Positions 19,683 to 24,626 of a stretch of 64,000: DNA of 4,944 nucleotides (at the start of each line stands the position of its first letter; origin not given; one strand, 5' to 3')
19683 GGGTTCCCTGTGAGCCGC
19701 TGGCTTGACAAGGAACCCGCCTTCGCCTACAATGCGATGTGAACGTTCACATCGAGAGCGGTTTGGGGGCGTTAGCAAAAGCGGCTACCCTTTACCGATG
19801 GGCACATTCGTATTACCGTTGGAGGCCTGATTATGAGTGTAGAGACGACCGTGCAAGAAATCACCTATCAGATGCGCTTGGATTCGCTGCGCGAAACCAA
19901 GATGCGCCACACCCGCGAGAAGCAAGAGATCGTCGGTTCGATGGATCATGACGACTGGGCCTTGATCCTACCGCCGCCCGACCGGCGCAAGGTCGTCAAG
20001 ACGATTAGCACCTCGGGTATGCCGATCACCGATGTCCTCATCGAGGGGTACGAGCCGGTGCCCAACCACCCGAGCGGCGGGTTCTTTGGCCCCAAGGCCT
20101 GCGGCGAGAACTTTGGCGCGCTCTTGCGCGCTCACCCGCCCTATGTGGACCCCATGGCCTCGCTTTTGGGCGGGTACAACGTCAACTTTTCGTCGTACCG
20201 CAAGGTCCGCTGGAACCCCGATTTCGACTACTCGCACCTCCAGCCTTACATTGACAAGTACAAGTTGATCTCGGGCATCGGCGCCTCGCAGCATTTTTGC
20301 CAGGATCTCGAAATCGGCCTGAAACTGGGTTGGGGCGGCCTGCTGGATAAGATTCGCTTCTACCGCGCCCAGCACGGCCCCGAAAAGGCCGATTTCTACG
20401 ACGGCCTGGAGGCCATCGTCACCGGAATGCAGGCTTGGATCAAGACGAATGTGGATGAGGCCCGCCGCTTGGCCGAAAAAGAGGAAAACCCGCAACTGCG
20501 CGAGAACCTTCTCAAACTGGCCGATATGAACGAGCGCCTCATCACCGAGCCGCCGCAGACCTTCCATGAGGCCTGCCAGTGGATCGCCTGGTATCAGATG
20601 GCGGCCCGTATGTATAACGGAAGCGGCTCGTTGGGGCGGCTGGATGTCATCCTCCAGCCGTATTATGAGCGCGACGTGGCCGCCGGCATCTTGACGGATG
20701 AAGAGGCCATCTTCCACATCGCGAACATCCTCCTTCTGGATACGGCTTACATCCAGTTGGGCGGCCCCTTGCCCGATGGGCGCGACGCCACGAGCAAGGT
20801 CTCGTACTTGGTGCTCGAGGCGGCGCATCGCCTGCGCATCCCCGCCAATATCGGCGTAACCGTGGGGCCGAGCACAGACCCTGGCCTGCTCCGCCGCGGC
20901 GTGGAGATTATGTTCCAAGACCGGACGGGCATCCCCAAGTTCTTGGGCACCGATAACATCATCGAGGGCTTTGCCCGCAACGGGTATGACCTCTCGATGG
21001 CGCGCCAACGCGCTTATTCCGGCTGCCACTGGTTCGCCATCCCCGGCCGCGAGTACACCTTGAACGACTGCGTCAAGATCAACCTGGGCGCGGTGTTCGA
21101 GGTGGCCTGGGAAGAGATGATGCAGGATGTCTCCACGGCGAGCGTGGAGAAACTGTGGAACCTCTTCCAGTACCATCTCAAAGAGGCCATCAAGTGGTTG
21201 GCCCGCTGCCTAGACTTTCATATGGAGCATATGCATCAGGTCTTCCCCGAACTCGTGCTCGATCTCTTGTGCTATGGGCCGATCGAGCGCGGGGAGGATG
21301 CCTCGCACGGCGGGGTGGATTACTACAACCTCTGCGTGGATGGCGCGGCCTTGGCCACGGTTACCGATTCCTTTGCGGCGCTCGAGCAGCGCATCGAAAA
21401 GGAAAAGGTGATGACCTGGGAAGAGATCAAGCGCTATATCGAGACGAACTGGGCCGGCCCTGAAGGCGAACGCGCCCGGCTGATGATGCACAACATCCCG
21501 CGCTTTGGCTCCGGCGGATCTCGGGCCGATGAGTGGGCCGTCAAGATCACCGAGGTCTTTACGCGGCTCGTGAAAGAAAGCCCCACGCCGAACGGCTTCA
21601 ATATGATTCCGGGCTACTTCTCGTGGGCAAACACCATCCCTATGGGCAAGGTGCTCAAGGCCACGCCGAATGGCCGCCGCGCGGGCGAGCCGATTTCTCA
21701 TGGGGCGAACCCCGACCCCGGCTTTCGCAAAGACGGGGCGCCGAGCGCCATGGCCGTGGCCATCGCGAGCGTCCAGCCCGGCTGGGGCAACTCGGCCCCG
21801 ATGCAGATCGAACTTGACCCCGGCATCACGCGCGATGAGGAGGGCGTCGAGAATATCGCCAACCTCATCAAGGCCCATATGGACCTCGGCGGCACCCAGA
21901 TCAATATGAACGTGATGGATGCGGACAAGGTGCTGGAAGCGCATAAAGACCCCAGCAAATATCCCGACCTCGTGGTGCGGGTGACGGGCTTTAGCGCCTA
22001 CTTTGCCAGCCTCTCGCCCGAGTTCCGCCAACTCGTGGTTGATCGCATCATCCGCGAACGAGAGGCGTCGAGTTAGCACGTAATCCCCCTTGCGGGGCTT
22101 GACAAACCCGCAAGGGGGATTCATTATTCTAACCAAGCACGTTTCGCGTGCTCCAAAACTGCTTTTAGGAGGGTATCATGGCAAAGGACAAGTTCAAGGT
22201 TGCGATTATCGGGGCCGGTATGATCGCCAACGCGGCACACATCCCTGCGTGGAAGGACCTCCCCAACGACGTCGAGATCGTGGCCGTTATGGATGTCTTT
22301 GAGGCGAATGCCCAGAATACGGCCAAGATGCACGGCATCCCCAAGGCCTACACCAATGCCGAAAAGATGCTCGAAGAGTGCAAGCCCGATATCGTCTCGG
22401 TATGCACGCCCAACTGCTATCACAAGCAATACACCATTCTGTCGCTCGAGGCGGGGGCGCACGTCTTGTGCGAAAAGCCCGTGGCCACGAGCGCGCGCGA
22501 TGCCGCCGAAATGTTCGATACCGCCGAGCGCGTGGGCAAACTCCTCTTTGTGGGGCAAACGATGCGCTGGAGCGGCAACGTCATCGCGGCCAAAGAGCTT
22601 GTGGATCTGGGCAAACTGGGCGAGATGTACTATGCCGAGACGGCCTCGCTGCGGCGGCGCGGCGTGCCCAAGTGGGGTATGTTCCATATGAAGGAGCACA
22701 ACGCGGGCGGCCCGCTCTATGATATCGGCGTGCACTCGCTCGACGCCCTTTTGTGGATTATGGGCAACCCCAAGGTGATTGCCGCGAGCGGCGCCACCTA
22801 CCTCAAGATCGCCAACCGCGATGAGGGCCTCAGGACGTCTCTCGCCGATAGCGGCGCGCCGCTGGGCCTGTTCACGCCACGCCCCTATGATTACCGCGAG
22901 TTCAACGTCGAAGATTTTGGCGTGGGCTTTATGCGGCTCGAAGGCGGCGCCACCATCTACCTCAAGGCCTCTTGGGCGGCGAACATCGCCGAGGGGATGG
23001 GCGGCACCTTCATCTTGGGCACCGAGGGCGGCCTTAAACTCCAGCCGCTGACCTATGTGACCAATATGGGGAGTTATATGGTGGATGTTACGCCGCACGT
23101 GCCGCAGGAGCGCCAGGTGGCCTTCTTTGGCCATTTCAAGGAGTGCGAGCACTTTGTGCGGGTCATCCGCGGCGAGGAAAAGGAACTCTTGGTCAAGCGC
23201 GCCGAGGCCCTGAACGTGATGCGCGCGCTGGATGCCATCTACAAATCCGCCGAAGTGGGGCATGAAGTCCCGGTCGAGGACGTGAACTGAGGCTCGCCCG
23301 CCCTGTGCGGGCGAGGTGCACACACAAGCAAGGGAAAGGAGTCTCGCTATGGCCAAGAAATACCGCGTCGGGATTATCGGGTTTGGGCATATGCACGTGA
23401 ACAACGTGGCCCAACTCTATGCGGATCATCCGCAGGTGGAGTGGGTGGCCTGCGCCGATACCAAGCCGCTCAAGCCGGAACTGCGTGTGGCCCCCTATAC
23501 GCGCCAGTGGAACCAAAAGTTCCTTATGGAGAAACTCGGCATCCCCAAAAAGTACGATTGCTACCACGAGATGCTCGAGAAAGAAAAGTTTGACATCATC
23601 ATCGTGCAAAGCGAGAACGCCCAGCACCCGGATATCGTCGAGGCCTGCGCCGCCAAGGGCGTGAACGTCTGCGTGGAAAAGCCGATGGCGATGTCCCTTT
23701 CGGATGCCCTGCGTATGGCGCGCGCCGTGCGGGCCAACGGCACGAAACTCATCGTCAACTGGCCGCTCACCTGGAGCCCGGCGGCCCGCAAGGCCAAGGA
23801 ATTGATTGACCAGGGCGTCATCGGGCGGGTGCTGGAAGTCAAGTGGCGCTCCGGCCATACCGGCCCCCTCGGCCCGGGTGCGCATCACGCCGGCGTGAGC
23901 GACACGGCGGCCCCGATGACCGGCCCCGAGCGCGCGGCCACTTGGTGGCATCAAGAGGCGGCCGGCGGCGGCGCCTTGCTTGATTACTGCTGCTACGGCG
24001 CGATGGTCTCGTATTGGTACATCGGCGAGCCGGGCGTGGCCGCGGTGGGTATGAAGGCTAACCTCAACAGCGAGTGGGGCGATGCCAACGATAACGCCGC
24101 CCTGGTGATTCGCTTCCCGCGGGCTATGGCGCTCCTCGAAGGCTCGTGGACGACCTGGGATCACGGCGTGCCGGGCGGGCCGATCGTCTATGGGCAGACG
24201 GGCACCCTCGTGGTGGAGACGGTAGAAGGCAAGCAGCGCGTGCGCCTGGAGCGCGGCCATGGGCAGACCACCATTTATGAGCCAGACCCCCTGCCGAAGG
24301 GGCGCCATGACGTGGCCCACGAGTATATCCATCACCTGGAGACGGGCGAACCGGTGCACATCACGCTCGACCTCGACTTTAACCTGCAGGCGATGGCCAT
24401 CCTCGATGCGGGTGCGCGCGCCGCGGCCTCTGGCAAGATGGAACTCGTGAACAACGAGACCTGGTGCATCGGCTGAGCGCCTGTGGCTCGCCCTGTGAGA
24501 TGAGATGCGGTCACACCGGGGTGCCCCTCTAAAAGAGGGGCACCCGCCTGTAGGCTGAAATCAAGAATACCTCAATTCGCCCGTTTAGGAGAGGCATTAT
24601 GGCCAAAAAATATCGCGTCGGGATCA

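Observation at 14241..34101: Candidate undescribed pathway: ten Gfo/Idh/MocA dehydrogenases built around an orphan glycyl radical enzyme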

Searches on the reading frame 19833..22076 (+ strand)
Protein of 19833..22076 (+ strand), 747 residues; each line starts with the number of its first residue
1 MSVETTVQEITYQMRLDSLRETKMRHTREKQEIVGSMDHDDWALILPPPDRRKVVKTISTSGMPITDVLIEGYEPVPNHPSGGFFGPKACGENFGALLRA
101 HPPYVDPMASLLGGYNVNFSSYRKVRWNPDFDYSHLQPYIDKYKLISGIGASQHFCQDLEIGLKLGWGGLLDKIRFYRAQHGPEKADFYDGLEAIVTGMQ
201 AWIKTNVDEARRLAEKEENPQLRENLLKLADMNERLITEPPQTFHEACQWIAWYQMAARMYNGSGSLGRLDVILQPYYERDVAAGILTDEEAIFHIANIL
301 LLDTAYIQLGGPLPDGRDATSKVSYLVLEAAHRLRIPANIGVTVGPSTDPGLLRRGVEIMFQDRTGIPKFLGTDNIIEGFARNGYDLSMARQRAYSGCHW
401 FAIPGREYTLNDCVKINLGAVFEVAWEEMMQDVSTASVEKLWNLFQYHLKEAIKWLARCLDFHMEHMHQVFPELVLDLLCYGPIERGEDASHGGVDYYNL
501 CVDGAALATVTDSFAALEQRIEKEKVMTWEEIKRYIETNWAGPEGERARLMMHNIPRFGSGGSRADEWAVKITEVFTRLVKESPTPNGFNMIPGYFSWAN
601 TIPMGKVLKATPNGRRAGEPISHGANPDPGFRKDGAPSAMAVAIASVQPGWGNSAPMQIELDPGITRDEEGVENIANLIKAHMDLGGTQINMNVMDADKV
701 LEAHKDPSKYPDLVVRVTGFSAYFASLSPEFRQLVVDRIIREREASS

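Call 3: search_protein_families(library=pfam, proteins=[window:19833-22076:+])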
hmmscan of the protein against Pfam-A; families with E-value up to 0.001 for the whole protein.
window:19833-22076:+ (747 aa): 2 families
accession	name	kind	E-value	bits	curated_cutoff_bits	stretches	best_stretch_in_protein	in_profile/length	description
PF02901.20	PFL-like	-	1.8e-92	311.5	24.3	1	153-605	158-647/647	Pyruvate formate lyase-like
PF01228.26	Gly_radical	-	2.7e-15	57.2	22.2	1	623-724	3-105/106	Glycine radical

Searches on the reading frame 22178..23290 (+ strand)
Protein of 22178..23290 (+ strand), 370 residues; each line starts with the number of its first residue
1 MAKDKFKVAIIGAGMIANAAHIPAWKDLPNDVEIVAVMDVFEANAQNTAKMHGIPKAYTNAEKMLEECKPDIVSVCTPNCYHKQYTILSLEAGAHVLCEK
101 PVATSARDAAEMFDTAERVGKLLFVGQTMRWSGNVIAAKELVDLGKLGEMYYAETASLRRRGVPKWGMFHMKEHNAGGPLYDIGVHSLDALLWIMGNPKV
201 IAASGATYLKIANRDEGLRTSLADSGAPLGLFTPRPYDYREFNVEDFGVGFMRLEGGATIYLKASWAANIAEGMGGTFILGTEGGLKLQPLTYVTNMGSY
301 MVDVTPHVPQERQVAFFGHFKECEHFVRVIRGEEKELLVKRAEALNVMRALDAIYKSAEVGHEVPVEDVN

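Call 3: search_protein_families(library=pfam, proteins=[window:22178-23290:+])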
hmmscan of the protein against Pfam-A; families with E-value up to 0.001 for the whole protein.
window:22178-23290:+ (370 aa): 4 families
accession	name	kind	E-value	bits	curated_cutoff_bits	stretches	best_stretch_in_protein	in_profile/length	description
PF01408.29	GFO_IDH_MocA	-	6.3e-32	111.2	24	1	6-126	1-119/120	Oxidoreductase family, NAD-binding Rossmann fold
PF22725.1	GFO_IDH_MocA_C3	-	4.1e-20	72.5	27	1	137-286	3-123/124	GFO/IDH/MocA C-terminal domain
PF02894.22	GFO_IDH_MocA_C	-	5.4e-20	72.6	22.9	1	139-366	1-218/218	Oxidoreductase family, C-terminal alpha/beta domain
PF03447.22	NAD_binding_3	-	0.00034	21.7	24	1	30-122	20-112/116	Homoserine dehydrogenase, NAD binding domain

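Call 7: search_protein_families(library=ncbifam, proteins=[window:22178-23290:+], max_evalue=0.00001)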
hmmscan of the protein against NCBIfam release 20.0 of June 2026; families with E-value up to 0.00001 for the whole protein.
window:22178-23290:+ (370 aa): 9 families
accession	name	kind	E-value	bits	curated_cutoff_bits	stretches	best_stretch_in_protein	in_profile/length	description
TIGR04380.1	myo_inos_iolG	equivalog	6.5e-33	114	355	1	5-208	1-199/330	inositol 2-dehydrogenase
NF040723.1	UDP-GlcNAcDh_Arch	equivalog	1.1e-28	100.7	450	1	7-198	2-180/302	UDP-N-acetylglucosamine 3-dehydrogenase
NF052479.1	LevoglcsnDh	equivalog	1.9e-24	86.1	650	1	5-222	3-229/386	levoglucosan dehydrogenase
NF041392.1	XylDh_Gfo6_Halo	equivalog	9.3e-23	80.6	350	1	4-194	15-211/350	D-xylose 1-dehydrogenase Gfo6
NF008607.0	PRK11579.1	subfamily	3.9e-20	72.1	330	1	3-203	2-197/346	oxidoreductase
NF052679.1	InsChiInosDhIolG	equivalog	1.7e-17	63.5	540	1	6-196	3-186/343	bifunctional inositol 2-dehydrogenase/D-chiro-inositol 1-dehydrogenase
NF007574.0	PRK10206.1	equivalog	3.4e-16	59.2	352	1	7-218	4-210/345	oxidoreductase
NF058561.1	BT_2158_fam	equivalog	1.1e-08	34.2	750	1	4-157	34-184/487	glycoside 3-dehydrogenase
NF058563.1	BT_2159_fam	equivalog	7.9e-08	31.7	650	1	7-195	2-183/350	disaccharide 3-dehydrogenase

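Call 79: search_solved_structures(query=window:22178-23290:+, max_evalue=1e-10)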
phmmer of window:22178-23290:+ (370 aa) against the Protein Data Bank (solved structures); distinct sequences matched with E-value up to 1e-10: 54.
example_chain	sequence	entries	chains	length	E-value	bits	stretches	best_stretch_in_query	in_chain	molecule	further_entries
7xr9_A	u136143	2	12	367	2.4e-61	210.9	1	4-360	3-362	DgpA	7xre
9m3d_B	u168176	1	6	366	3.6e-60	207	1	5-364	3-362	DgpA1 from W974-1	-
3e18_A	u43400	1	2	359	1.4e-30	109.6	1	3-204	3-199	oxidoreductase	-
1evj_A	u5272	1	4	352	2.6e-21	79.1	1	5-200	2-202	GLUCOSE-FRUCTOSE OXIDOREDUCTASE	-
5a02_A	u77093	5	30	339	4.6e-21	78.3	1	5-200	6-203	ALDOSE-ALDOSE OXIDOREDUCTASE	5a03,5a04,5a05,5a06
9m37_A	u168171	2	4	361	8.5e-21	77.5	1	7-214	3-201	P581a DgpA2 and isoorientin complex structure | Gfo/Idh/MocA family protein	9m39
1ofg_A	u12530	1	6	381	1e-20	77.2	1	5-200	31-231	GLUCOSE-FRUCTOSE OXIDOREDUCTASE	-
1ryd_A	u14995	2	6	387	1.1e-20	77.1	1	5-200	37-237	glucose-fructose oxidoreductase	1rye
1zh8_A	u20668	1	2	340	1.5e-20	76.6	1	5-203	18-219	oxidoreductase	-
1h6a_A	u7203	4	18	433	1.8e-20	76.4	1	5-200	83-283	PRECURSOR FORM OF GLUCOSE-FRUCTOSE OXIDOREDUCTASE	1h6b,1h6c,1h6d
4fb5_A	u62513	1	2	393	1.3e-19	73.6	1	8-201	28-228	Probable oxidoreductase protein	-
3gdo_A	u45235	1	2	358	1.7e-19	73.2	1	1-204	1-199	Uncharacterized oxidoreductase yvaA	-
3gfg_A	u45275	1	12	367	3.6e-19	72.1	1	4-204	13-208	Uncharacterized oxidoreductase yvaA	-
4gqa_A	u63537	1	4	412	5.6e-19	71.5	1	6-222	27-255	NAD binding Oxidoreductase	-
8w9s_A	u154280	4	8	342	3.8e-18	68.7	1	6-198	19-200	NADH-dependent dihydrogenase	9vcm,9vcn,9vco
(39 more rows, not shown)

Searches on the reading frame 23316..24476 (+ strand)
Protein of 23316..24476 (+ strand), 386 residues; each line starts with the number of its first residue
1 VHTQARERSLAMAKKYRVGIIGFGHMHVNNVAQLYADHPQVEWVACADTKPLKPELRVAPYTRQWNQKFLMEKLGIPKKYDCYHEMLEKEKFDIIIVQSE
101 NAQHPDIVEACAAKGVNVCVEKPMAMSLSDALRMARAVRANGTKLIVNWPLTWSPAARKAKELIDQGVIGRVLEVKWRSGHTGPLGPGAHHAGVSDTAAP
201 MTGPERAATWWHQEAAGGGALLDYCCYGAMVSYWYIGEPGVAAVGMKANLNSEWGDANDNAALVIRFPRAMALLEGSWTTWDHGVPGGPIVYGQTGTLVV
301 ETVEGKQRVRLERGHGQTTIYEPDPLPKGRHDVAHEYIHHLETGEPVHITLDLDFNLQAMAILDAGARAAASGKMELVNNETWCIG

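Call 3: search_protein_families(library=pfam, proteins=[window:23316-24476:+])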
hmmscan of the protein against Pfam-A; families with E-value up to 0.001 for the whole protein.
window:23316-24476:+ (386 aa): 3 families
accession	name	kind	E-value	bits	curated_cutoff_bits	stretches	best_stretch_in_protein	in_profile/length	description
PF01408.29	GFO_IDH_MocA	-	4.1e-19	69.9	24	1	17-148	2-119/120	Oxidoreductase family, NAD-binding Rossmann fold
PF22725.1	GFO_IDH_MocA_C3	-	1.1e-15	58.1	27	1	158-298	2-123/124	GFO/IDH/MocA C-terminal domain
PF02894.22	GFO_IDH_MocA_C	-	6e-07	29.9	22.9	1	161-374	1-214/218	Oxidoreductase family, C-terminal alpha/beta domain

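Call 78: search_solved_structures(query=window:23316-24476:+, max_evalue=0.00001)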
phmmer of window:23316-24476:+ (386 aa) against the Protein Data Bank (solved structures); distinct sequences matched with E-value up to 0.00001: 41.
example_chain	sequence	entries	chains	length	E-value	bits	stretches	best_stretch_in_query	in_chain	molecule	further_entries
5ya8_A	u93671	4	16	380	3.4e-13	52.2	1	71-175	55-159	Scyllo-inositol dehydrogenase with L-glucose dehydrogenase activity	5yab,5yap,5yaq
6ktj_A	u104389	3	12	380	3.4e-13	52.2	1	71-175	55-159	Scyllo-inositol dehydrogenase with L-glucose dehydrogenase activity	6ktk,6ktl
3ezy_A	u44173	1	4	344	4.3e-12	48.6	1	64-176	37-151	Dehydrogenase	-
3db2_A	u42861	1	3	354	1.1e-11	47.2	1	72-175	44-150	putative NADPH-dependent oxidoreductase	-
3cea_A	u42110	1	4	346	1.4e-11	46.9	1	69-251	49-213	Myo-inositol 2-dehydrogenase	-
4gqa_A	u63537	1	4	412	2.2e-11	46.3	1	12-173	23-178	NAD binding Oxidoreductase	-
5a02_A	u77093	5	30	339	7.5e-11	44.5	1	71-180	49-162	ALDOSE-ALDOSE OXIDOREDUCTASE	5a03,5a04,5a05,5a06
6nor_A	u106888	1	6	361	2.6e-10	42.7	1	86-279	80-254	Putative NAD dependent dehydrogenase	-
1evj_A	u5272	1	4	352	7.2e-10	41.3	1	80-243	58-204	GLUCOSE-FRUCTOSE OXIDOREDUCTASE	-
1ofg_A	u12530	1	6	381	8.8e-10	41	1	80-243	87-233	GLUCOSE-FRUCTOSE OXIDOREDUCTASE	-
1ryd_A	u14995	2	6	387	9.2e-10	40.9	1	80-243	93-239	glucose-fructose oxidoreductase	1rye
3ec7_A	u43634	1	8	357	1.1e-09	40.6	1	12-179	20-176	Putative Dehydrogenase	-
1h6a_A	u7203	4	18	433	1.3e-09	40.4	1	80-242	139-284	PRECURSOR FORM OF GLUCOSE-FRUCTOSE OXIDOREDUCTASE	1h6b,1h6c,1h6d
2glx_A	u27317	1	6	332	2.9e-09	39.3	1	74-238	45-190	1,5-anhydro-D-fructose reductase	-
6z3b_B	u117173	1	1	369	4.2e-09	38.8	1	85-174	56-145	Gfo/Idh/MocA family oxidoreductase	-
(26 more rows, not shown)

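Call 95: find_homologous_proteins(query=window:23349-24476:+, max_evalue=1e-30)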
Query window:23349-24476:+ (375 aa): 1463 proteins with E <= 1e-30 among 8000 candidates; the best 120 are listed.
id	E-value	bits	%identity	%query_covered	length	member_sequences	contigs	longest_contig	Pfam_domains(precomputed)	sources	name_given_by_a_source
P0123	4.8e-261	883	100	100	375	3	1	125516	PF01408.29,PF22725.2,PF02894.23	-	-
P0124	4.8e-253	857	97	100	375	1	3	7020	PF01408.29,PF22725.2,PF02894.23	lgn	-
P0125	6.7e-250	846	95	100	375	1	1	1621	PF01408.29,PF22725.2,PF02894.23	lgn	-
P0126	7.4e-230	780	87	100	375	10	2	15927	PF01408.29,PF22725.2,PF02894.23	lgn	-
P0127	1.3e-211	720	81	100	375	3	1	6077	PF01408.29,PF22725.2,PF02894.23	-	-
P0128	1.8e-211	720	81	100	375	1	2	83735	PF01408.29,PF22725.2,PF02894.23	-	-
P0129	7.7e-211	718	80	100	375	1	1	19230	PF01408.29,PF22725.2,PF02894.23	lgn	-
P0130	5.9e-205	699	78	100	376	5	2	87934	PF01408.29,PF22725.2,PF02894.23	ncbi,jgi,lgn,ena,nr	ncbi:MAG TPA: Gfo/Idh/MocA family oxidoreductase [Chloroflexi bacterium]|jgi:predicted dehydrogenase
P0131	1.7e-203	694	77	100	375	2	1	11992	PF01408.29,PF22725.2,PF02894.23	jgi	-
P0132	1.5e-202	691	77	99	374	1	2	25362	PF01408.29,PF22725.2,PF02894.23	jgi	jgi:predicted dehydrogenase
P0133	3.8e-200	683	76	100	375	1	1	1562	PF01408.29,PF22725.2,PF02894.23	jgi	jgi:predicted dehydrogenase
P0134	5.9e-200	682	76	100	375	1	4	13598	PF01408.29,PF22725.2,PF02894.23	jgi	jgi:predicted dehydrogenase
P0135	1.9e-198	677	76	100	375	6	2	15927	PF01408.29,PF22725.2,PF02894.23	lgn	-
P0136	2.2e-198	677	75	100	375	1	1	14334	PF01408.29,PF22725.2,PF02894.23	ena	-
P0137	2.9e-198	676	75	100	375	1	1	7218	PF01408.29,PF22725.2,PF02894.23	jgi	jgi:predicted dehydrogenase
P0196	5.1e-188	643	73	100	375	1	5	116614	PF01408.29,PF22725.2,PF02894.23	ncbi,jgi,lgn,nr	ncbi:Gfo/Idh/MocA family oxidoreductase [Candidatus Poribacteria bacterium]|nr:Gfo/Idh/MocA family o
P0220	3.9e-186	637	72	100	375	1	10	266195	PF01408.29,PF22725.2,PF02894.23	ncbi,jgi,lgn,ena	jgi:predicted dehydrogenase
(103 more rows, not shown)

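Call 96: find_encoding_contigs(protein=P0196, flank=8000, max_places=1)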
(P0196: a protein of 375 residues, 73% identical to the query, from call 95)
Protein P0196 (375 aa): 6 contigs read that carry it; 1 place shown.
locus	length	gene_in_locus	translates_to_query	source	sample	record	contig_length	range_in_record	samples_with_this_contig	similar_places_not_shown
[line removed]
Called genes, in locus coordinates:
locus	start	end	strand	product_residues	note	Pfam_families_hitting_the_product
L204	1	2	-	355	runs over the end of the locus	PF12256:TcdB_toxin_midN (faint), PF15907:Itfg2 (faint), PF16743:PliI (faint), PF01839:FG-GAP (faint), PF13517:FG-GAP_3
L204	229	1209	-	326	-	PF00149:Metallophos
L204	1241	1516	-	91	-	-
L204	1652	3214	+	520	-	PF18962:Por_Secre_tail (faint), PF13585:CHU_C (faint), PF13860:FlgD_ig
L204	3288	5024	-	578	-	PF02776:TPP_enzyme_N, PF00205:TPP_enzyme_M, PF02775:TPP_enzyme_C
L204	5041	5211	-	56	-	-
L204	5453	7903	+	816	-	-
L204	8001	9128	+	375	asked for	PF01408:GFO_IDH_MocA, PF02894:GFO_IDH_MocA_C (weak), PF22725:GFO_IDH_MocA_C3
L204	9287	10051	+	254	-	PF00977:His_biosynth (weak)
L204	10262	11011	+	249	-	PF00246:Peptidase_M14, PF17033:Peptidase_M99 (faint), PF24827:AstE_AspA_cat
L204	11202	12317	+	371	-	PF13088:BNR_2 (faint), PF02012:BNR (faint)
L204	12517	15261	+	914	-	PF12256:TcdB_toxin_midN (faint), PF01839:FG-GAP (faint), PF13517:FG-GAP_3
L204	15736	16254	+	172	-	PF12838:Fer4_7 (faint), PF13187:Fer4_9 (faint), PF12837:Fer4_6 (faint), PF13247:Fer4_11, PF00037:Fer4 (weak), PF12797:Fer4_2 (weak), PF13237:Fer4_10 (weak)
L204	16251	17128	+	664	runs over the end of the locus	PF02730:AFOR_N, PF01314:AFOR_C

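Call 97: find_encoding_contigs(protein=P0220, flank=8000, max_places=1)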
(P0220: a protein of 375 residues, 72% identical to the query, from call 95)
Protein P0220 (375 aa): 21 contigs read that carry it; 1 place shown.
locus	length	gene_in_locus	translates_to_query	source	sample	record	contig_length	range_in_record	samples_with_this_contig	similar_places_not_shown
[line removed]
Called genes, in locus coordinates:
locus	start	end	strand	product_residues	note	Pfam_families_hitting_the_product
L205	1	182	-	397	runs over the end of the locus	PF02746:MR_MLE_N, PF13378:MR_MLE_C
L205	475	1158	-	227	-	PF01895:PhoU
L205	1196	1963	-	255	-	PF02463:SMC_N (faint), PF00005:ABC_tran, PF13304:AAA_21 (faint)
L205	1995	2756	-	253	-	PF00005:ABC_tran, PF13304:AAA_21 (weak)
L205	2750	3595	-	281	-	PF00528:BPD_transp_1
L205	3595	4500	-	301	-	PF00528:BPD_transp_1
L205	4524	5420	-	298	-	PF12849:PBP_like_2, PF01547:SBP_bac_1 (weak), PF12727:PBP_like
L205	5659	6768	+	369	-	PF01408:GFO_IDH_MocA, PF02894:GFO_IDH_MocA_C (weak), PF22725:GFO_IDH_MocA_C3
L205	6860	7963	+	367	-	PF01408:GFO_IDH_MocA, PF22725:GFO_IDH_MocA_C3, PF02894:GFO_IDH_MocA_C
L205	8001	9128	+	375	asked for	PF01408:GFO_IDH_MocA, PF02894:GFO_IDH_MocA_C, PF22725:GFO_IDH_MocA_C3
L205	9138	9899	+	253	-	PF01261:AP_endonuc_2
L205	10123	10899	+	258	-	PF01261:AP_endonuc_2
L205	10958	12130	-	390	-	PF01937:ARMT1-like_dom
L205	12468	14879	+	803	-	PF00488:MutS_V, PF20297:MSSS, PF01713:Smr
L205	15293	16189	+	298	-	PF21196:PcrA_UvrD_tudor (weak), PF07719:TPR_2 (faint), PF00515:TPR_1 (faint)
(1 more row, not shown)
